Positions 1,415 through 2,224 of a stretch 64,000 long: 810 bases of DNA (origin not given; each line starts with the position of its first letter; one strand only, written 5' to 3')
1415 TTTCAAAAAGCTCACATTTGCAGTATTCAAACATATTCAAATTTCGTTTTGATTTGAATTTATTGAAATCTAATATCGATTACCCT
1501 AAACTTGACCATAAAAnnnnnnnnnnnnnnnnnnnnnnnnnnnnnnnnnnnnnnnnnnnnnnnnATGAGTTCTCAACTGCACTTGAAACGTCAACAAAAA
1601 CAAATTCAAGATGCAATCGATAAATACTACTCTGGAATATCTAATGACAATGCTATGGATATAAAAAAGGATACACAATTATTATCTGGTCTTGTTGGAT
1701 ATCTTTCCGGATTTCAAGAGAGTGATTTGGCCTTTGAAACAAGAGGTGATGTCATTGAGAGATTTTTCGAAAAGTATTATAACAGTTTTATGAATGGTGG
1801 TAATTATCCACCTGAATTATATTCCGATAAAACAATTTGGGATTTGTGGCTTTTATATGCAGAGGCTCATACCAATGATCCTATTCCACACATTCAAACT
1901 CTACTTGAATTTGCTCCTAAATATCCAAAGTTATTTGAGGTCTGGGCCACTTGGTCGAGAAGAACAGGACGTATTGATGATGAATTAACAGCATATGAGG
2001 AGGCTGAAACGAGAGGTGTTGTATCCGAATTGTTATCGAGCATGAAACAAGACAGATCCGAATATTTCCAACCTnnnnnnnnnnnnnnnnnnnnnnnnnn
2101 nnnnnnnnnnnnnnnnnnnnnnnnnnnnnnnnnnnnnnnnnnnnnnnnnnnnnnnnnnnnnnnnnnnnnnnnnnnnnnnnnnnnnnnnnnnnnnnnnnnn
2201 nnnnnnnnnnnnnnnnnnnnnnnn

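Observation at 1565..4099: BUB1/MAD3-like checkpoint protein whose kinase domain looks catalytically dead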

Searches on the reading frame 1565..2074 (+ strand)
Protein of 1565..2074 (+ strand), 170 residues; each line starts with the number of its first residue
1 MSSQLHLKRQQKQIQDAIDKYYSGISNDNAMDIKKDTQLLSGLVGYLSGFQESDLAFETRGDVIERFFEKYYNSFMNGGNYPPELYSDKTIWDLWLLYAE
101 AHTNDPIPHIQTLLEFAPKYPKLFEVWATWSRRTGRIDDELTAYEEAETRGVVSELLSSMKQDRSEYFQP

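Call 16: search_solved_structures(query=A2, max_evalue=10, show_alignments=3)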
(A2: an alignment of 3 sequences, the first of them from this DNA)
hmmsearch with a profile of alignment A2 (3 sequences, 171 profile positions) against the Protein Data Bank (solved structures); distinct sequences matched with E-value up to 10: 33.
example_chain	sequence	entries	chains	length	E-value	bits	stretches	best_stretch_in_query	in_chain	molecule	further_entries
4wsl_A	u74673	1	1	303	1.1e-13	54.8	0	124-156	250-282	Pentatricopeptide repeat protein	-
5orq_A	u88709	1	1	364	4.9e-13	52.7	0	125-154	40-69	cPPR-Telo1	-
5orm_A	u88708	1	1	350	1.3e-11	48.1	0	124-154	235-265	cPPR-Telo1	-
4pjr_A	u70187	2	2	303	3e-11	46.9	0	124-154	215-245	Pentatricopeptide repeat protein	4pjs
4wn4_A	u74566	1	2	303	1.6e-10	44.5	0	125-154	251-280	Pentatricopeptide repeat protein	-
4pjq_A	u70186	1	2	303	2.1e-10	44.1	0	125-154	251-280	Pentatricopeptide repeat protein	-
6een_D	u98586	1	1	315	2.8e-07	34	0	125-153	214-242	Designer Pentatricopeptide Protein dPPR10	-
6een_B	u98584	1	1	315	2e-06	31.2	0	125-153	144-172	Designer Pentatricopeptide Protein dPPR10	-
7y9n_A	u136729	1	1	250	9.3e-06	29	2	13-54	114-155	Spike protein S2',5HB-H2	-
6een_A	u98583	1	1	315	2.6e-05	27.6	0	125-153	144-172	Designer Pentatricopeptide Protein dPPR10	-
6een_C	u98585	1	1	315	2.7e-05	27.5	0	125-153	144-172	Designer Pentatricopeptide Protein dPPR10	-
6eou_A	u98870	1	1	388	9.8e-05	25.7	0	115-168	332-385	UDP-N-acetylglucosamine--peptide N-acetylglucosaminyltransferase 110 kDa subunit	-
1w3b_A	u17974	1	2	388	0.00032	24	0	114-168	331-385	UDP-N-ACETYLGLUCOSAMINE--PEPTIDE N-ACETYLGLUCOSAMINYLTRANSFERASE 110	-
4ozs_A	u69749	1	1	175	0.0022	21.3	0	125-153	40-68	Alpha solenoid protein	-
5iww_D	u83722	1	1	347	0.011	19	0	124-156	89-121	PLS9-PPR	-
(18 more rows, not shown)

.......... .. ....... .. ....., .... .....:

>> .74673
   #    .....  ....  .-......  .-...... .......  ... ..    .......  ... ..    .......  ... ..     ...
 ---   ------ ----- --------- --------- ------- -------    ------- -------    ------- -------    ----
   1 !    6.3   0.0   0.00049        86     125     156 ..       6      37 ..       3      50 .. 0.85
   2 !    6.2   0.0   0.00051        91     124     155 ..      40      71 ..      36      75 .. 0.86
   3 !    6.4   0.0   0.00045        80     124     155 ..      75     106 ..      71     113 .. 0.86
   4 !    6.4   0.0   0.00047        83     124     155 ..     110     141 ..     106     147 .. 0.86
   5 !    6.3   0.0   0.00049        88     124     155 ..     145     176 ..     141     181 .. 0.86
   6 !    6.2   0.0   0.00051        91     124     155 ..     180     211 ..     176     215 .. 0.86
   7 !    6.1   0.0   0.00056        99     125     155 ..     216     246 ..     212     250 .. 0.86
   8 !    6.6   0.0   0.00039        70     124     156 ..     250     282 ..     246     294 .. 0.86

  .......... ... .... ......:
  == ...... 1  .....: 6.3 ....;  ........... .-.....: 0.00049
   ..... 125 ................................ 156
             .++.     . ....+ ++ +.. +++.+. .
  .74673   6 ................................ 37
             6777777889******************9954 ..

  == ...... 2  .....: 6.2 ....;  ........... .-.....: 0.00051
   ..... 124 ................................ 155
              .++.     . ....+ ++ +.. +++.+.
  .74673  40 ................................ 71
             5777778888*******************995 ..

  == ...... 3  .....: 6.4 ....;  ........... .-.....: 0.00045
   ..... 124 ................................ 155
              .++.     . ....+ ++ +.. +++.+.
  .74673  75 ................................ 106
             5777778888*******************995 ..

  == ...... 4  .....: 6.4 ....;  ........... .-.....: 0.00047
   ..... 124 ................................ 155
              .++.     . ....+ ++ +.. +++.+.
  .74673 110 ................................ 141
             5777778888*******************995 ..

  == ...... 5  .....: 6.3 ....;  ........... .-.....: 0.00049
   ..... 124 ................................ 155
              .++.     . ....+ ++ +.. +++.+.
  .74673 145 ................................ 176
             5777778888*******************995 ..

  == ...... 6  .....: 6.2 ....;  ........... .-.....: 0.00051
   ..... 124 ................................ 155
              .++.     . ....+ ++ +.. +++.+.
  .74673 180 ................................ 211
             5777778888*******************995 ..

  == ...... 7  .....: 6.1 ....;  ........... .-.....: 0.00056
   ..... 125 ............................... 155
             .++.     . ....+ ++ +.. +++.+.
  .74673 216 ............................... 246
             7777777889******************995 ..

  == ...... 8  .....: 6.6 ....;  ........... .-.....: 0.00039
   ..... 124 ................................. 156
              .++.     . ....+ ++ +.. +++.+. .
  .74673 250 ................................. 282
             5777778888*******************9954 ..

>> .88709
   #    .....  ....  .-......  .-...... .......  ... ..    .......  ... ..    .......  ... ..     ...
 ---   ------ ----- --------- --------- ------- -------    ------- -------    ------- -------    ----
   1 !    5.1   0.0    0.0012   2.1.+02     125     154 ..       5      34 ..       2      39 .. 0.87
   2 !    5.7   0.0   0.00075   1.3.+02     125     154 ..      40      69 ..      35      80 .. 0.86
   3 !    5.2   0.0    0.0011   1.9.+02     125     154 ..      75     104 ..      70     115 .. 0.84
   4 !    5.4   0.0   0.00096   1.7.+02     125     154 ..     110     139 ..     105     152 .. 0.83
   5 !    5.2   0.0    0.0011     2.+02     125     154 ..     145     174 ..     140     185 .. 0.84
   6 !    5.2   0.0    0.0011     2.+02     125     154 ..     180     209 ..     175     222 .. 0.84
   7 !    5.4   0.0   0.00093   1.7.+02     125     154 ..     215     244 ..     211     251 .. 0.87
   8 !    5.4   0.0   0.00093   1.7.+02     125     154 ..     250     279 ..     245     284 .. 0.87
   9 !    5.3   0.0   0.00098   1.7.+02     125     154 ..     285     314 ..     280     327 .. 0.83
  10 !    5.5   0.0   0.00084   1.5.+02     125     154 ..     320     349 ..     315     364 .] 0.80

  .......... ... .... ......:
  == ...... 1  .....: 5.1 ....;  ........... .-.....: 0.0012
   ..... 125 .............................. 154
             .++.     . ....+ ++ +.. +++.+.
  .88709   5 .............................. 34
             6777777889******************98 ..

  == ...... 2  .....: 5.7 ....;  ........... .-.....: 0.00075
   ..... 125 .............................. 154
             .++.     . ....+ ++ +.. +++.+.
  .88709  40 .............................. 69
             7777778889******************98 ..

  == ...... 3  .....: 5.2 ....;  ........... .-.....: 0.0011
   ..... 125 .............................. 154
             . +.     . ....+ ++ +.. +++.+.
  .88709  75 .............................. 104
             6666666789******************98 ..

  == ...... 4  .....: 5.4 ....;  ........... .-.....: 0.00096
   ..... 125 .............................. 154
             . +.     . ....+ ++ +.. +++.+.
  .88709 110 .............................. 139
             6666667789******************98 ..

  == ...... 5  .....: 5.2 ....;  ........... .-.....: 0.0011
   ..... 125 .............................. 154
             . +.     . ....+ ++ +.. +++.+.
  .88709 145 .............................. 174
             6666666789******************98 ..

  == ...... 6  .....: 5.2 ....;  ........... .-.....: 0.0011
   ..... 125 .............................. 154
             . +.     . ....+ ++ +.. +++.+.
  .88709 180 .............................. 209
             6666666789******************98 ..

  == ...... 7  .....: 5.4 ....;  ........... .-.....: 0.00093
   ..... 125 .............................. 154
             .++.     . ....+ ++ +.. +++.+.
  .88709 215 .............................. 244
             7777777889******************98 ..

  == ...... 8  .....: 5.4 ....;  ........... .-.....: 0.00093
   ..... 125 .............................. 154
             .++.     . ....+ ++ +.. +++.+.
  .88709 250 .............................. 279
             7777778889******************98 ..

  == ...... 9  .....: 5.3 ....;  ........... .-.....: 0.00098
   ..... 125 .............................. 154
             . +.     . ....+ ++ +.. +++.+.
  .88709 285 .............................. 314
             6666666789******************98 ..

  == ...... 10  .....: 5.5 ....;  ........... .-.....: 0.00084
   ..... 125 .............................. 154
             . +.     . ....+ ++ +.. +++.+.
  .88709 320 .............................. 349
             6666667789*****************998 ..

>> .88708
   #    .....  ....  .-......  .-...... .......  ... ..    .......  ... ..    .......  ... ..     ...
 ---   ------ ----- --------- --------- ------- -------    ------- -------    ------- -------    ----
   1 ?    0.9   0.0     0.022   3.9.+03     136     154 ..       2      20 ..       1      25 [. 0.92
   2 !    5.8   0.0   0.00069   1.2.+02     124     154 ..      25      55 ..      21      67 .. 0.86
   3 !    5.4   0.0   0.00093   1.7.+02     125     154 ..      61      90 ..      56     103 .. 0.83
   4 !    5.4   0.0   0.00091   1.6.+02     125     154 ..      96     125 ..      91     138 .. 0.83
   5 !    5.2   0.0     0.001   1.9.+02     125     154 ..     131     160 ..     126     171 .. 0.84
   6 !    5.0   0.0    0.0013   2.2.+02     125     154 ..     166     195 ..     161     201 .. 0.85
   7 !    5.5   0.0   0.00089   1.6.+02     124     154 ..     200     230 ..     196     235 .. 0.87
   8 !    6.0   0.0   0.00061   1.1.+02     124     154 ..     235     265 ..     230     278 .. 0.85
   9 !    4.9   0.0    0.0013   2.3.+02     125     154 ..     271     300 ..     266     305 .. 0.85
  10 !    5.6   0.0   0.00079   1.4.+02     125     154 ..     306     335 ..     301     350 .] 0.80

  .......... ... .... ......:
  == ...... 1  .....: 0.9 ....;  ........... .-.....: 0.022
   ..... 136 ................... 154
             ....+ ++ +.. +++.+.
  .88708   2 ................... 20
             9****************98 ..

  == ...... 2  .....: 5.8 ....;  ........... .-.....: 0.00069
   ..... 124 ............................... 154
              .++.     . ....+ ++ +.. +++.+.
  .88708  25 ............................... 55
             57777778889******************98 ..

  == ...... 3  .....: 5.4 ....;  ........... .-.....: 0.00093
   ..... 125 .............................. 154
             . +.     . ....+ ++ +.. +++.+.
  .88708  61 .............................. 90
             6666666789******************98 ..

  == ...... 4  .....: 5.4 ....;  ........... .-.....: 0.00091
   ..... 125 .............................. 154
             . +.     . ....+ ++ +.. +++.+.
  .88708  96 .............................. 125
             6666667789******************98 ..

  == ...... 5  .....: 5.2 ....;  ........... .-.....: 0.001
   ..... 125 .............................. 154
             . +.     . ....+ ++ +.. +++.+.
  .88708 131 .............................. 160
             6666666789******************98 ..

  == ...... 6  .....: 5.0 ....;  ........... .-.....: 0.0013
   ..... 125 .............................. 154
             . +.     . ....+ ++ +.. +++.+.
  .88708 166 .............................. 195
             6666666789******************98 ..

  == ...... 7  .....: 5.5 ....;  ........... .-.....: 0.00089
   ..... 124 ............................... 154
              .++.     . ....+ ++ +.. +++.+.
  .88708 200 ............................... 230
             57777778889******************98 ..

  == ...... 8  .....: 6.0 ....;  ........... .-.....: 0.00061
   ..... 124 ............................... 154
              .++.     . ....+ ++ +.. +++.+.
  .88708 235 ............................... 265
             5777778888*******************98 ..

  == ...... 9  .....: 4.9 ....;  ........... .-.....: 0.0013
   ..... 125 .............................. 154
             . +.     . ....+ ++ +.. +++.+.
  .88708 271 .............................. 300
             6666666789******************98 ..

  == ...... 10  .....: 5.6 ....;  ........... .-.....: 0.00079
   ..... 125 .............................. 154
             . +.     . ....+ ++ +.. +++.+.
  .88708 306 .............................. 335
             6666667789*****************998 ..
